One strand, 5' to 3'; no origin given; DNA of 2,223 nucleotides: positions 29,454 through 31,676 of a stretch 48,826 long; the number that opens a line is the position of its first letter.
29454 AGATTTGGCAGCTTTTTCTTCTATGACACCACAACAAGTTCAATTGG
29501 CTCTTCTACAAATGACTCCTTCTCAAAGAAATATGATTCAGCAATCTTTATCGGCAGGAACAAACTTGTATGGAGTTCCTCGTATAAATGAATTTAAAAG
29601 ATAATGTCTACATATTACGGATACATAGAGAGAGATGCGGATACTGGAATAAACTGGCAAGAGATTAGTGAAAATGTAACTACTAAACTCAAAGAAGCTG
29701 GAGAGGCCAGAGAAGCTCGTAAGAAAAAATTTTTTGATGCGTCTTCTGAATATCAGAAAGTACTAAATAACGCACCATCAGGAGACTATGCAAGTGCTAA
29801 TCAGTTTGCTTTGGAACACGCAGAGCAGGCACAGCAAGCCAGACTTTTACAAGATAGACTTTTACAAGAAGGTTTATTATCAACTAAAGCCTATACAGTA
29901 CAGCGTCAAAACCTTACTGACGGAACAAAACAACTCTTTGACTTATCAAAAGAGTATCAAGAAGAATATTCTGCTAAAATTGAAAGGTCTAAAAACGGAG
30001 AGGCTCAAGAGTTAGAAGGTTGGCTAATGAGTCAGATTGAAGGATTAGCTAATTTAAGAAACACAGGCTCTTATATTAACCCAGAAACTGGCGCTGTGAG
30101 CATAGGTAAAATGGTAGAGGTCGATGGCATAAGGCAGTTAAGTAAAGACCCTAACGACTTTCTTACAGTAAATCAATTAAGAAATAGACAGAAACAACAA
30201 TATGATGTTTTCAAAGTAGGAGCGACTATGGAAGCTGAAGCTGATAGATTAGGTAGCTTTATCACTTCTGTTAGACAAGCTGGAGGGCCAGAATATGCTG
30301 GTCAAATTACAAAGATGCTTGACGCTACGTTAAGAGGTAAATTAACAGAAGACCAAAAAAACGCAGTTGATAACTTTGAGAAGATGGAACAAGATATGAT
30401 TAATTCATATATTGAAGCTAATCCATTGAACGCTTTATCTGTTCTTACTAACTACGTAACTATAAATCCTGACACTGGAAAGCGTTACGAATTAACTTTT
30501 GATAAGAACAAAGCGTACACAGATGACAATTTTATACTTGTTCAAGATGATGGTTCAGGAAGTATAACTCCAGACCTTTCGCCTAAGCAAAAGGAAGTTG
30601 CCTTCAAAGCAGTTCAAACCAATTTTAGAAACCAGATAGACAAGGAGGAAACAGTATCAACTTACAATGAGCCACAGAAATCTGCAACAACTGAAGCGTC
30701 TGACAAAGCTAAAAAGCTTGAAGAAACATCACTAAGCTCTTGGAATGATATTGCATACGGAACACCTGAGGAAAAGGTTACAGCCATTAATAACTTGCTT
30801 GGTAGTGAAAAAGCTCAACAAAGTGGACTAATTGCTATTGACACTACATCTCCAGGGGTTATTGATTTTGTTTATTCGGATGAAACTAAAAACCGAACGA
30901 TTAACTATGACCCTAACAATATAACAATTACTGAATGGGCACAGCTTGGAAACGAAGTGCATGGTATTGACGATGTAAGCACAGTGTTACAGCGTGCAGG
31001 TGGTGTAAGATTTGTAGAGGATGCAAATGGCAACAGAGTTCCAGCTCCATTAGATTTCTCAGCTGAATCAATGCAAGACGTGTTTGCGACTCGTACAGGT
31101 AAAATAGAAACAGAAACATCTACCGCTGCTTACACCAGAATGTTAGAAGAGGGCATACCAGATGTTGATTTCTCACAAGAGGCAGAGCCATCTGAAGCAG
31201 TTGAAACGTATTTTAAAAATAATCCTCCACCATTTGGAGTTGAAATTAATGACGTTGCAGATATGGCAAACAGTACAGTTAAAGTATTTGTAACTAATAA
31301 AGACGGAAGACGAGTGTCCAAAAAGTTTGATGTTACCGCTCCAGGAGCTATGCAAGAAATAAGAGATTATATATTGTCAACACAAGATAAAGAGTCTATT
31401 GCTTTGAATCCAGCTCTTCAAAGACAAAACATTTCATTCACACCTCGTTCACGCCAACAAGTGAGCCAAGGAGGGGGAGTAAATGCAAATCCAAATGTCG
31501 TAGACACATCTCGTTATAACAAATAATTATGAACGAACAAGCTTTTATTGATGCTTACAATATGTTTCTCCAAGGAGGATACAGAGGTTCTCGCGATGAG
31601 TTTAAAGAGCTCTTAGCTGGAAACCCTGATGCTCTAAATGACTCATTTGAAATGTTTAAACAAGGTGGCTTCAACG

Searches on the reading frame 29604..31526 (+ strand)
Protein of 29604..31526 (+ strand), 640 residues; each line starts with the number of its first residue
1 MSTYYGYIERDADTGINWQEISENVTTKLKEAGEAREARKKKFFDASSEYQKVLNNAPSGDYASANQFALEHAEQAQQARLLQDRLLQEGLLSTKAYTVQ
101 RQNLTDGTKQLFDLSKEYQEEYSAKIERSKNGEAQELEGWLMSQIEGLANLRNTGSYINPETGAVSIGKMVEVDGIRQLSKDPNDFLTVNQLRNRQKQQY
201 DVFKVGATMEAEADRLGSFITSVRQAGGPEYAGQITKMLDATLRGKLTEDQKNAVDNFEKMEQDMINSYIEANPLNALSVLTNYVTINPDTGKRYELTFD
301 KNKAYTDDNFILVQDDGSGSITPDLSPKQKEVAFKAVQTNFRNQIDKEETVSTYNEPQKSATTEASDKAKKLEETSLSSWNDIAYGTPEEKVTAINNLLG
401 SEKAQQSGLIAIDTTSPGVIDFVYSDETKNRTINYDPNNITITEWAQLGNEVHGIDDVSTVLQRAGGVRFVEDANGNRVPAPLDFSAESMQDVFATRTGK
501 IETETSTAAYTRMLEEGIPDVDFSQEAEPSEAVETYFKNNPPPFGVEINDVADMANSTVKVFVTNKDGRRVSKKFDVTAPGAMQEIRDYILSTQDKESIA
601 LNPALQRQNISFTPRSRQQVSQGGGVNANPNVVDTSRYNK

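Call 11: search_protein_families(library=phrogs, proteins=[window:29604-31526:+], max_evalue=0.001)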
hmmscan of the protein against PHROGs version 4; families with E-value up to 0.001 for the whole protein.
window:29604-31526:+ (640 aa): 1 family
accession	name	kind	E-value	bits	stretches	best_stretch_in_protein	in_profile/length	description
phrog_35506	-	unknown function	3.1e-25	89.9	1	5-308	4-297/558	-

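Call 73: search_protein_families(library=pfam, proteins=[window:29604-31526:+], max_evalue=0.001)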
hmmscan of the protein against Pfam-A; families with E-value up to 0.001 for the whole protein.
window:29604-31526:+ (640 aa): 0 families
